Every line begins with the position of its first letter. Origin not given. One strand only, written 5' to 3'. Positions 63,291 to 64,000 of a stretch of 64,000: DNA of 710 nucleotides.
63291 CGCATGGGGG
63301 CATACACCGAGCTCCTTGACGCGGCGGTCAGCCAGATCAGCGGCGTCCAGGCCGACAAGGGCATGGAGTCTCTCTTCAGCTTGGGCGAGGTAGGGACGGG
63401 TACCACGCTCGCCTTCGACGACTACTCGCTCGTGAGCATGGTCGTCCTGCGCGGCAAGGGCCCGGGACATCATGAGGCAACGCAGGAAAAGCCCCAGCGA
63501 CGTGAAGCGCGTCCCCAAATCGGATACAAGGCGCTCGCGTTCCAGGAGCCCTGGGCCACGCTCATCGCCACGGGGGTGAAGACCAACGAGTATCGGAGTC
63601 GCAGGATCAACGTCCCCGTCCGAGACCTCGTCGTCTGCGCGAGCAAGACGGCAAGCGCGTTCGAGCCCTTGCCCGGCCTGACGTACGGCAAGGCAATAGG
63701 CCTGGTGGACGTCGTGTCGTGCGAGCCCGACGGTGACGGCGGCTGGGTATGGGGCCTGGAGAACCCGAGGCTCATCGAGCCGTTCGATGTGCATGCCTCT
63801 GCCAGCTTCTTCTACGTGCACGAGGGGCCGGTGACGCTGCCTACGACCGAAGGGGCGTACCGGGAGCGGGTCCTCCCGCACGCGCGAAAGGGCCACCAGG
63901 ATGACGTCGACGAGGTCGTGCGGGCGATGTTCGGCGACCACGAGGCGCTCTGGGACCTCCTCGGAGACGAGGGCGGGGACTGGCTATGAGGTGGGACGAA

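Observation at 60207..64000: SNF2 translocase fused to a PUA-like ASCH reader, coupled to an unseen downstream gene: candidate modification-sensing defence or surveillance module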

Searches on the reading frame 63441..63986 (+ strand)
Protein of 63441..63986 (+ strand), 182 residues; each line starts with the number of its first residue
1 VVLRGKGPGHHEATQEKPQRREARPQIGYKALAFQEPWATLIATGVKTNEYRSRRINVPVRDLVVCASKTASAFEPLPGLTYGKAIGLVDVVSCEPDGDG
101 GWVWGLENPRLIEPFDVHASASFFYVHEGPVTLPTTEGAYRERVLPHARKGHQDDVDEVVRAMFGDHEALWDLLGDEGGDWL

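Call 21: find_homologous_proteins(query=window:63441-63986:+, max_evalue=0.001)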
Query window:63441-63986:+ (182 aa): 59 proteins with E <= 0.001 among 517 candidates.
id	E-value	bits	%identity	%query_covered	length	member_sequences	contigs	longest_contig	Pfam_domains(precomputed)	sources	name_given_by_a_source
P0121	6.9e-65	237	64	88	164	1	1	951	PF04266.21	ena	-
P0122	9.4e-64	233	64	90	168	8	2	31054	PF04266.21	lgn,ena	-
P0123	1.2e-58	216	60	90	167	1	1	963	-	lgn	-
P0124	2.1e-58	215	57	92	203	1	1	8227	-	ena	-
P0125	1.9e-56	209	65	85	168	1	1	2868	PF04266.21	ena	-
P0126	3.1e-54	202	63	85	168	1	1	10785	PF04266.21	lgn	-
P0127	3.8e-54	201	61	86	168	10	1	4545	PF04266.21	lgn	-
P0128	7.3e-54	201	62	85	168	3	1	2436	PF04266.21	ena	-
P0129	7.4e-54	201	61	85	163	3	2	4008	PF04266.21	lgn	-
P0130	1.7e-52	196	61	85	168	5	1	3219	PF04266.21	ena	-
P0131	9.5e-52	194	62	85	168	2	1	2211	PF04266.21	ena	-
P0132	2.3e-51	192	60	91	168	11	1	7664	PF04266.21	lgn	-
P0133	2.6e-49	186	58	85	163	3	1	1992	PF04266.21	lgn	-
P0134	1.2e-48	183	57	85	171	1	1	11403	PF04266.21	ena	-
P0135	2.2e-47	179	58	84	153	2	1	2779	PF04266.21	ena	-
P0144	5.4e-38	149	50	90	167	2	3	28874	PF04266.21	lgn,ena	-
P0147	4.5e-36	142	46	81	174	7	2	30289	PF04266.21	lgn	-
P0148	1.6e-35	141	50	77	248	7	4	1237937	-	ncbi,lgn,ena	-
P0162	2.6e-30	124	47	87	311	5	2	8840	PF14338.13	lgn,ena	-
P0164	2.3e-29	121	48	80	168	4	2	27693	-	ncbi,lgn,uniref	ncbi:ASCH domain-containing protein [Gordonibacter sp.]|uniref:ASCH domain-containing protein n=1 Ta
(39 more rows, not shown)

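Call 23: find_encoding_contigs(protein=P0122, flank=9000, max_places=3)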
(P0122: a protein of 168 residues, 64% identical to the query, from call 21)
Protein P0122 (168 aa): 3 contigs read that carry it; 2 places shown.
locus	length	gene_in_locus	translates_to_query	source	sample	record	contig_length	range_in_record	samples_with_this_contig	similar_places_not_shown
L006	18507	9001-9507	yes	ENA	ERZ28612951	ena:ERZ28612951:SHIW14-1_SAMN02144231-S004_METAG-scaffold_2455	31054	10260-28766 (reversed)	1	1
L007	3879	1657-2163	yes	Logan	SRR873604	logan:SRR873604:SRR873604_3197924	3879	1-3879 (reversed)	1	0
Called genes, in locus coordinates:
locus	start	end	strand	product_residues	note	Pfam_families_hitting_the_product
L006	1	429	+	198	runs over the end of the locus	PF02482:Ribosomal_S30AE, PF16321:Ribosom_S30AE_C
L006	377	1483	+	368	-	PF02645:DegV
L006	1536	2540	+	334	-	PF01488:Shikimate_DH (weak), PF02826:2-Hacid_dh_C (weak), PF03446:NAD_binding_2, PF03807:F420_oxidored, PF14833:NAD_binding_11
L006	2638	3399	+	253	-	PF01936:NYN, PF12872:OST-HTH (weak)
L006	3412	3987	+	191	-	-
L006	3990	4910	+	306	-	-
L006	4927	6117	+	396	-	PF04463:2-thiour_desulf, PF01048:PNP_UDP_1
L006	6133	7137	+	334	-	-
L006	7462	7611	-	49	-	-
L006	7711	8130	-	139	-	-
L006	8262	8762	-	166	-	-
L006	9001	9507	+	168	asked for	PF04266:ASCH (weak)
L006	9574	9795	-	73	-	-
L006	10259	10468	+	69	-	-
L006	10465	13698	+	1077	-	PF00176:SNF2-rel_dom, PF04851:ResIII (faint), PF00271:Helicase_C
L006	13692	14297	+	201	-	PF14335:DUF4391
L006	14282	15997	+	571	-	PF02463:SMC_N, PF11398:DUF2813 (faint), PF13175:AAA_15, PF13476:AAA_23, PF13175:AAA_15, PF13304:AAA_21, PF20469:OLD-like_TOPRIM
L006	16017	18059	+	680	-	PF01555:N6_N4_Mtase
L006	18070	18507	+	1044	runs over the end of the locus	PF04851:ResIII, PF00270:DEAD (faint), PF19778:RE_endonuc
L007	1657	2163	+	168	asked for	PF04266:ASCH (weak)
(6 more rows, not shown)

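Call 24: find_encoding_contigs(protein=P0144, flank=9000, max_places=3)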
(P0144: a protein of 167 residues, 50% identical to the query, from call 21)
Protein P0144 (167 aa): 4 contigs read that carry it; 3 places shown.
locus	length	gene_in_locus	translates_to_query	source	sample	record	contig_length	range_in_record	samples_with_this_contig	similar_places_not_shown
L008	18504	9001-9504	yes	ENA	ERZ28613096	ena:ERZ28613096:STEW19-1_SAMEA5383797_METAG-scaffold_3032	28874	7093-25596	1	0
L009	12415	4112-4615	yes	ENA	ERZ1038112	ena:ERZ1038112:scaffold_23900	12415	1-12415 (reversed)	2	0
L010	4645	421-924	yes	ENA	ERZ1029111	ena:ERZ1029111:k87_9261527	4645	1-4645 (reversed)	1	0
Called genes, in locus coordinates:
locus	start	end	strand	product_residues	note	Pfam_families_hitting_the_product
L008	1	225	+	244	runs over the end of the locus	-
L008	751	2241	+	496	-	PF02872:5_nucleotid_C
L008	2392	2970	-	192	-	PF18978:DUF5714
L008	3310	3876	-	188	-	-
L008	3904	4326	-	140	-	PF04266:ASCH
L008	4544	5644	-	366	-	-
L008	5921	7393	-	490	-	PF00232:Glyco_hydro_1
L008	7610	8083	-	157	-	-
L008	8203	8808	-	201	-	PF04199:Cyclase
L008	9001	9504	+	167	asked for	PF04266:ASCH (weak)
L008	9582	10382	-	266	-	PF23023:Anti-Pycsar_Apyc1, PF00753:Lactamase_B, PF12706:Lactamase_B_2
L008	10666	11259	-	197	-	PF05401:NodS (weak), PF13489:Methyltransf_23, PF13679:Methyltransf_32 (weak), PF05175:MTS, PF13847:Methyltransf_31, PF08241:Methyltransf_11, PF08242:Methyltransf_12, PF13649:Methyltransf_25, +3 more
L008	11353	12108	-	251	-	PF13489:Methyltransf_23 (weak), PF13649:Methyltransf_25, PF13847:Methyltransf_31, PF08241:Methyltransf_11, PF08242:Methyltransf_12 (weak)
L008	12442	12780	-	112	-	PF08818:DUF1801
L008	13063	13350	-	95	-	PF13783:DUF4177 (weak)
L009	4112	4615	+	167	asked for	PF04266:ASCH (weak)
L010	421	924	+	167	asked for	PF04266:ASCH (weak)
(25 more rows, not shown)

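Call 25: find_encoding_contigs(protein=P0148, flank=9000, max_places=3)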
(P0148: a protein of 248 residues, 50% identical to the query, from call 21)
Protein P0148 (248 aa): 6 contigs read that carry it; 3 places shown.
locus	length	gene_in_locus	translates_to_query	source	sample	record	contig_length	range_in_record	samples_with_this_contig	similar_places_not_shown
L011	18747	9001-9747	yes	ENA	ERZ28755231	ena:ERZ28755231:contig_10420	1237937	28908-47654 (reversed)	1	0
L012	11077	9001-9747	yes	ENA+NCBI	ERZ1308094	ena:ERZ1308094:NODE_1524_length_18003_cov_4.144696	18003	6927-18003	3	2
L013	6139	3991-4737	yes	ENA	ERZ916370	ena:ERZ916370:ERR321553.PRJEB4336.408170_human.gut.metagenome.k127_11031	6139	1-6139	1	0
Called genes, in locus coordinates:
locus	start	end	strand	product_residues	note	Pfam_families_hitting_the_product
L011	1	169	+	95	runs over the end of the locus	-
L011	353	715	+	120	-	-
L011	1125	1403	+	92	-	PF04221:RelB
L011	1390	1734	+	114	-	PF02452:PemK_toxin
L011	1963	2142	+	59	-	-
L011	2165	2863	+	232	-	-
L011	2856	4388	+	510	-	PF02384:N6_Mtase (faint), PF07669:Eco57I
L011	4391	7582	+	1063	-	PF10544:T5orf172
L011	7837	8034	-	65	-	-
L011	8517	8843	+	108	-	-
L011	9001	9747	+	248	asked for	-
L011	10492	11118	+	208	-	PF00117:GATase, PF07722:Peptidase_C26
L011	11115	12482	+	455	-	PF04715:, PF00425:Chorismate_bind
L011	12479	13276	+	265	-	PF01063:Aminotran_4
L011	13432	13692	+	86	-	-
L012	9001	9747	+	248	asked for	-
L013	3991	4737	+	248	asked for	-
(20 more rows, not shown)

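Call 28: search_protein_families(library=pfam, proteins=[window:63441-63986:+, P0122], max_evalue=10)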
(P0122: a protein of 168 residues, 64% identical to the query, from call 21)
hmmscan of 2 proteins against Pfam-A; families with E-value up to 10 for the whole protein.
window:63441-63986:+ (182 aa): 2 families
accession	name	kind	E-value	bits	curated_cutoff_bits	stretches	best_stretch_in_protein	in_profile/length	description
PF04266.20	ASCH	-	2.9e-06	28.4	21.2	1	32-96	1-55/103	ASCH domain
PF22442.2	Gp49_Pectate_lyase_like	-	0.26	10.8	27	1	103-150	148-195/267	Gp49, pectin lyase-like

P0122 (168 aa): 1 family
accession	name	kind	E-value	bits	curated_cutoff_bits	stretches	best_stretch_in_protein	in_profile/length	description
PF04266.20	ASCH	-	1.3e-06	29.5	21.2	1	18-82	1-55/103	ASCH domain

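Call 41: predict_structure(alignment_id=A1)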
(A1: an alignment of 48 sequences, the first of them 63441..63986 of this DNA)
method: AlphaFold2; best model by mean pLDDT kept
length: 182 residues; sequences in the alignment: 48
mean_pLDDT: 89.2   pTM: 0.82
mean pLDDT of the five models: 89.2, 88.8, 88.8, 88.6, 88.1
residues with pLDDT >= 90: 136; 70-90: 23; 50-70: 18; < 50: 5
segments of 3 or more residues with pLDDT < 50: 1-4
pLDDT, mean of each block of 10 residues (from residue 1): 48 58 78 96 97 95 96 88 98 96 98 94 93 98 98 98 95 85 76
secondary structure, 60 per line:
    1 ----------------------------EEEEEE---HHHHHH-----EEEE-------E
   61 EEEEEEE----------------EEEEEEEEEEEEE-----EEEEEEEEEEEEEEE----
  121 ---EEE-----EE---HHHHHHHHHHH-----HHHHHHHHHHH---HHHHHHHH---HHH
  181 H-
elements in order: E29-34 H38-43 E49-52 E60-67 E84-96 E102-116 E124-126 H137-147 H153-163 H167-174 H178-181

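Call 45: fold_search(model_id=the predicted structure, library=pdb)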
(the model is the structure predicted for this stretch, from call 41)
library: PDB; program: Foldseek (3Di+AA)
matches with E <= 10: 295; with E <= 0.001: 16
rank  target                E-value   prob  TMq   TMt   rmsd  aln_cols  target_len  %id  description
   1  2e5o_MODEL_1_A        1.5e-06  1.00  0.46  0.54   7.9       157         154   15  'Solution structure of the TRIP_4C domain of target of activating signal cointegrator 1 (released 2008-01-01)
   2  9kyk                  1.6e-06  1.00  0.47  0.53   5.5       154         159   18  Crystal structure of human TRIP4 (released 2025-08-20)
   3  8yew                  2.2e-06  1.00  0.46  0.56   5.5       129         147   18  TRIP4 ASCH domain in unliganded form (released 2024-06-26)
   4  9kyl_B                3.6e-06  1.00  0.45  0.57   5.4       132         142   19  Crystal structure of human TRIP4 in complex with 11bp dsDNA (released 2025-08-20)
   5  8yfj_A                4.1e-06  1.00  0.45  0.56   5.5       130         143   18  TRIP4 ASCH domain in complex with a 12bp dsDNA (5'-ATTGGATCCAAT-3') (released 2024-06-26)
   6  8yfi_A                5.5e-06  1.00  0.45  0.56   5.5       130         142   18  TRIP4 ASCH domain in complex with a 12bp dsDNA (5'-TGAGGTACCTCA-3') (released 2024-06-26)
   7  9kyl_A                5.9e-06  1.00  0.45  0.58   5.5       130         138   18  Crystal structure of human TRIP4 in complex with 11bp dsDNA (released 2025-08-20)
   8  6kir                  1.9e-05  1.00  0.46  0.53   5.0       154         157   18  High resolution structure of mouse CXorf40A (released 2020-07-22)
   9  5y7d                  3.2e-05  1.00  0.43  0.49   4.9       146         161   18  Crystal structure of human Endothelial-overexpressed LPS associated factor 1 (released 2018-08-22)
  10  5y6b_A                1.6e-04  1.00  0.40  0.49   6.9       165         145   12  Crystal structure of ZmASCH Y47F mutant protein from Zymomonas mobilis (released 2018-07-18)
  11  1wk2                  2.2e-04  1.00  0.32  0.67   6.8       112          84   23  Crystal structure of a hypothetical protein from thermus thermophilus HB8 (released 2004-11-30)
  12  8alz_A                4.0e-04  1.00  0.43  0.31   7.8       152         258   18  Cryo-EM structure of ASCC3 in complex with ASC1 (released 2023-03-08)
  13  5guq_A                5.4e-04  1.00  0.38  0.46   7.1       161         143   11  Crystal structure of ASCH from Zymomonas mobilis (released 2017-08-30)
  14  5y6c_A                6.1e-04  1.00  0.38  0.47   4.6       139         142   13  Crystal structure of ZmASCH S128A mutant protein from Zymomonas mobilis (released 2018-07-18)
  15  5y6b_B                7.7e-04  1.00  0.39  0.49   6.9       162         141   12  Crystal structure of ZmASCH Y47F mutant protein from Zymomonas mobilis (released 2018-07-18)
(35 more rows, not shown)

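Call 70: search_protein_representatives(protein=window:63441-63986:+)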
Query: 182 residues. Proteins with E-value up to 0.001 (for the whole library): 273; up to 1e-10: 18; up to 1e-30: 9. The best 150 are listed.
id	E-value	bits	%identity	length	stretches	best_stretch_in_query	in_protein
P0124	6.7e-59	215.3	58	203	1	24-182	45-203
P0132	7.2e-52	192.4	61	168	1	17-182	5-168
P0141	7.6e-40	153.1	77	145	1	20-115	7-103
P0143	1.4e-38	149.0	54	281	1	20-165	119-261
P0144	1.7e-38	148.7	51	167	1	20-182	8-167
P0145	4.8e-37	144.0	55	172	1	28-173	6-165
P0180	7.6e-37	143.3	97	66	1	117-182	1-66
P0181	1.4e-36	142.4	51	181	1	22-166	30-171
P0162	8.3e-31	123.6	53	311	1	22-175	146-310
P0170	3.1e-27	112.0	60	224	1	22-124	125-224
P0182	3.9e-27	111.6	65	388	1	29-139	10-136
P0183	4.7e-27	111.4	63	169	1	28-128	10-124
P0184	1.5e-20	90.2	47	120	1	75-172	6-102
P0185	5.4e-20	88.3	51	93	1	90-182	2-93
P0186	4.2e-19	85.5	45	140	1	30-146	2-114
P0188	1.4e-11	60.9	45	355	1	30-128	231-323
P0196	2.4e-09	53.6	40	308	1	29-131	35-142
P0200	8.5e-09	51.8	38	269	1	30-167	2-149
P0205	3.2e-08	50.0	38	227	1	29-135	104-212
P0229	6.9e-07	45.6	41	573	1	30-129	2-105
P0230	7.8e-07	45.4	44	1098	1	30-130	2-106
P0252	3.6e-06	43.3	34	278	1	14-125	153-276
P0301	3.3e-05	40.1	36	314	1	15-125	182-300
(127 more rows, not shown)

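Call 71: search_protein_families(library=pfam, proteins=[P0182, P0188, P0230, P0229, P0196, P0301, P0252, P0200, P0205, P0181], max_evalue=0.001)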
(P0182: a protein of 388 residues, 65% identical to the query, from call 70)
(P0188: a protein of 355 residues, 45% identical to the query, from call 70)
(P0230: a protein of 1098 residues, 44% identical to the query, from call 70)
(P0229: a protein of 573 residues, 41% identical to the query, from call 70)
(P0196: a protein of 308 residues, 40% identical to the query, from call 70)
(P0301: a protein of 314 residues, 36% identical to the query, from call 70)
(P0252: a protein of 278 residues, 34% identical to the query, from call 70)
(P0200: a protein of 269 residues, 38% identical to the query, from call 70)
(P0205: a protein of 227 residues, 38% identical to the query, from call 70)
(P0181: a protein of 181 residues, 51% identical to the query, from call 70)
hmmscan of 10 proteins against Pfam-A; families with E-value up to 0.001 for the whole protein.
P0182 (388 aa): 2 families
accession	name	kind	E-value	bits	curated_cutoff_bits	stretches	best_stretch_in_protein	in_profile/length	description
PF11784.13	DUF3320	-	7.8e-08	32.6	25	1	225-271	4-50/50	Protein of unknown function (DUF3320)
PF04266.20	ASCH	-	1.7e-05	25.9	21.2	1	13-97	1-76/103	ASCH domain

P0188 (355 aa): 1 family
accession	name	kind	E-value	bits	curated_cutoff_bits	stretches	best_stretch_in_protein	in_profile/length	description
PF04266.20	ASCH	-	9.8e-08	33.1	21.2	1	233-290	1-54/103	ASCH domain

P0230 (1098 aa): 5 families
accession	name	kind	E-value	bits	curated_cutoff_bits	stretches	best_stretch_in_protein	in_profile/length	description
PF00176.29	SNF2-rel_dom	-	1.1e-34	120.3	24.9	1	202-450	17-265/290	SNF2-related domain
PF00271.37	Helicase_C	-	3.1e-18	66.5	23.5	1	619-697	32-110/110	Helicase conserved C-terminal domain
PF00270.35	DEAD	-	5.7e-09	36.4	26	1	203-348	15-162/167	DEAD/DEAH box helicase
PF04851.21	ResIII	-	1e-07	32.5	22.5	1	185-345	4-162/164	Type III restriction enzyme, res subunit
PF04266.20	ASCH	-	1.2e-06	29.6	21.2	1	4-73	1-55/103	ASCH domain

P0229 (573 aa): 4 families
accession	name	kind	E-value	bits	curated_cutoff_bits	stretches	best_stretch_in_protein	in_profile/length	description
PF00176.29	SNF2-rel_dom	-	1.2e-33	116.9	24.9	1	201-446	16-264/290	SNF2-related domain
PF04851.21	ResIII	-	9.8e-11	42.3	22.5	1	184-345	3-162/164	Type III restriction enzyme, res subunit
PF00270.35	DEAD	-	3.2e-10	40.4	26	1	202-348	14-162/167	DEAD/DEAH box helicase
PF04266.20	ASCH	-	1.4e-09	39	21.2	1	4-72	1-54/103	ASCH domain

P0196 (308 aa): 1 family
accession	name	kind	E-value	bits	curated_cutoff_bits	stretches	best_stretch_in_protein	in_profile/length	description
PF04266.20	ASCH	-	2.4e-06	28.6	21.2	1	38-105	1-53/103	ASCH domain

P0301 (314 aa): 1 family
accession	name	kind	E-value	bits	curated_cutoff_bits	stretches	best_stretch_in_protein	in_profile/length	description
PF04266.20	ASCH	-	8.6e-06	26.8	21.2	1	199-269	1-56/103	ASCH domain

P0252 (278 aa): 2 families
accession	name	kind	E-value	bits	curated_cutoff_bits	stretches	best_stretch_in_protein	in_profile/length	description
PF04266.20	ASCH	-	1.4e-07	32.6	21.2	1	171-244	1-54/103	ASCH domain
PF01878.24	EVE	-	0.00031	21.2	23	1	7-106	28-142/145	EVE domain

P0200 (269 aa): 2 families
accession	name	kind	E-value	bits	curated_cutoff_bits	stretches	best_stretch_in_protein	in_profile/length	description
PF04266.20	ASCH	-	4.9e-10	40.5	21.2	1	4-73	1-55/103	ASCH domain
PF00072.30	Response_reg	-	2.1e-05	25.1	30.2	1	144-223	1-77/111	Response regulator receiver domain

P0205 (227 aa): 2 families
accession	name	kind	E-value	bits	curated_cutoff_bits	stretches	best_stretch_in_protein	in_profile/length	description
PF14216.11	DUF4326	-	1.2e-24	87.1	25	1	8-94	4-82/82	Domain of unknown function (DUF4326)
PF04266.20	ASCH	-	2.5e-09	38.2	21.2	1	107-175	1-56/103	ASCH domain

P0181 (181 aa): 1 family
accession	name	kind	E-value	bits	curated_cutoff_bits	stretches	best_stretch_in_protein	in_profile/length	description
PF04266.20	ASCH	-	9.9e-07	29.8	21.2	1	37-103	1-56/103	ASCH domain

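Call 74: search_protein_families(library=phrogs, proteins=[P0230, window:63441-63986:+], max_evalue=0.001)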
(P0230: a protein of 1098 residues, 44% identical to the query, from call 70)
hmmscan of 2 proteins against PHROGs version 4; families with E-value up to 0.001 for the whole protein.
P0230 (1098 aa): 11 families
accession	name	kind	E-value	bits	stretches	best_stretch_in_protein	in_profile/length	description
phrog_62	-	DNA, RNA and nucleotide metabolism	5.7e-74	250.5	1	172-780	685-1179/1881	DNA helicase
phrog_23807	-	unknown function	3.9e-63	214.6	1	175-790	120-724/1053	-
phrog_26785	-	unknown function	7.4e-32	111.3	2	546-777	681-917/1087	-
phrog_3193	-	unknown function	1.7e-24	87.8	1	1-110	85-214/269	-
phrog_16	-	DNA, RNA and nucleotide metabolism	1.9e-22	80.3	2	568-713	487-604/986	DNA helicase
phrog_29996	-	unknown function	5.6e-18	65.3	2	204-380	744-910/1189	-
phrog_1685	-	unknown function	1e-11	43.9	1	652-739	1465-1555/2278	-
phrog_11801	-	other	2.8e-10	39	1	636-728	1393-1488/2269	DNA methyltransferase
phrog_24008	-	DNA, RNA and nucleotide metabolism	1.7e-07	30.6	0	641-726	869-955/1006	helicase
phrog_21391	-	DNA, RNA and nucleotide metabolism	2.1e-06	26.1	1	618-696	1376-1454/2021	DNA helicase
phrog_11354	-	unknown function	0.00062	20.4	0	657-725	29-97/116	-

window:63441-63986:+ (182 aa): 1 family
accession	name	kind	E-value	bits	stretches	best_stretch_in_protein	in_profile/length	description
phrog_3193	-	unknown function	1.1e-17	65.5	1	15-154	71-234/269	-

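Call 85: find_encoding_contigs(protein=P0147, flank=9000, max_places=2)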
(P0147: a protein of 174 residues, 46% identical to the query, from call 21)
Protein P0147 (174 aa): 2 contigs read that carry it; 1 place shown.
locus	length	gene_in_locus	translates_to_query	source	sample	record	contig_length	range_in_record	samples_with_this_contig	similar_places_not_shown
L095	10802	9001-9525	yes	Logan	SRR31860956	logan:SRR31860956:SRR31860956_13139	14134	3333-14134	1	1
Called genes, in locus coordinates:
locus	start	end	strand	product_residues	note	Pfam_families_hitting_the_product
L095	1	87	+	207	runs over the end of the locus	PF02570:CbiC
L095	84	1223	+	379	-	PF01888:CbiD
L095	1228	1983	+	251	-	PF00590:TP_methylase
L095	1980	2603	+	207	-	PF01890:CbiG_C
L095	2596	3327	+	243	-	PF00590:TP_methylase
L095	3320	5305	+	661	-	PF02571:CbiJ, PF00590:TP_methylase, PF13847:Methyltransf_31 (weak)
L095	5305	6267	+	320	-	PF03186:CobD_Cbib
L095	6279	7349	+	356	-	PF00155:Aminotran_1_2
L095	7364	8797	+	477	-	PF01656:CbiA, PF13500:AAA_26, PF07685:GATase_3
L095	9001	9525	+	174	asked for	PF04266:ASCH (weak)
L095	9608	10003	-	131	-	PF08797:HIRAN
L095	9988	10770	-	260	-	-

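Call 86: find_encoding_contigs(protein=P0164, flank=9000, max_places=2)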
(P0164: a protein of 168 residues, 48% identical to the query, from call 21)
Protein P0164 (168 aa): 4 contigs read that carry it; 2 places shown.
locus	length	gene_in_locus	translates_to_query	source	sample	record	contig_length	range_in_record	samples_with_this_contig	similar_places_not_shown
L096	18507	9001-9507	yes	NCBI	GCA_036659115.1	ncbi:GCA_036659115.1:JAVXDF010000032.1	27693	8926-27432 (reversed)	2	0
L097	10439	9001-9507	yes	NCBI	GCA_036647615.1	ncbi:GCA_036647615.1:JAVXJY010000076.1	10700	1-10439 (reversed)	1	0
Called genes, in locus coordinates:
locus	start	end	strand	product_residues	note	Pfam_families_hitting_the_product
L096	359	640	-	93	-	PF26421:Avidin_like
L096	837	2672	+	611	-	PF10589:NADH_4Fe-4S, PF14691:Fer4_20, PF00070:Pyr_redox (weak), PF00890:FAD_binding_2 (weak), PF01266:DAO, PF01946:Thi4 (weak), PF07992:Pyr_redox_2, PF13450:NAD_binding_8, +6 more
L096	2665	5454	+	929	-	-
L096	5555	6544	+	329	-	PF16654:DAPDH_C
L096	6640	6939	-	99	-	PF01910:Thiamine_BP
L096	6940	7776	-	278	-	PF02110:HK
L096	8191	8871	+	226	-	PF02661:Fic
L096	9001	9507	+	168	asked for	-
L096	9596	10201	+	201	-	PF02661:Fic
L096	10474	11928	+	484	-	PF00196:GerE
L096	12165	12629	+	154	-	-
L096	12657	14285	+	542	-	PF00890:FAD_binding_2, PF01266:DAO, PF03486:HI0933_like (faint), PF07992:Pyr_redox_2, PF12831:FAD_oxidored, PF13450:NAD_binding_8 (weak)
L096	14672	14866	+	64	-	-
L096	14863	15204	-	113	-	PF01381:HTH_3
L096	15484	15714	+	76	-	PF13560:HTH_31, PF01381:HTH_3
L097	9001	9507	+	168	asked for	-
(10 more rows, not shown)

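Call 87: find_encoding_contigs(protein=P0162, flank=9000, max_places=2)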
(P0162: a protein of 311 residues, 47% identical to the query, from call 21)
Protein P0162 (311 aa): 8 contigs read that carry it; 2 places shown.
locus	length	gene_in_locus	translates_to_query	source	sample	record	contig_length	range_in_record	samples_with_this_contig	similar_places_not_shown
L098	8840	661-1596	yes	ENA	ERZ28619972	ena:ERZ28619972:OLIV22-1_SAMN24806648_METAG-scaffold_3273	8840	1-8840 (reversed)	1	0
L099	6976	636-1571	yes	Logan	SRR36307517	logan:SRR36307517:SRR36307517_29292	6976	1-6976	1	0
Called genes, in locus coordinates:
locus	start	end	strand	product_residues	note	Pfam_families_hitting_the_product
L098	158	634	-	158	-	-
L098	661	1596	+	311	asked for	PF14338:Mrr_N (weak)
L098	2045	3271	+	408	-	PF00083:Sugar_tr (weak), PF07690:MFS_1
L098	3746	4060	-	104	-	-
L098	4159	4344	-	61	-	-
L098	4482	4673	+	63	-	-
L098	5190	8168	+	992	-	PF21277:T6SS_VgrG3-like_C, PF01473:Choline_bind_1 (faint), PF19127:Choline_bind_3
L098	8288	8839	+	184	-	?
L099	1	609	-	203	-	?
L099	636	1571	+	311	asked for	PF14338:Mrr_N (weak)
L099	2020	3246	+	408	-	PF00083:Sugar_tr (weak), PF07690:MFS_1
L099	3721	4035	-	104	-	-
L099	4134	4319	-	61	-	-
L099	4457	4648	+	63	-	-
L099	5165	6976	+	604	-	?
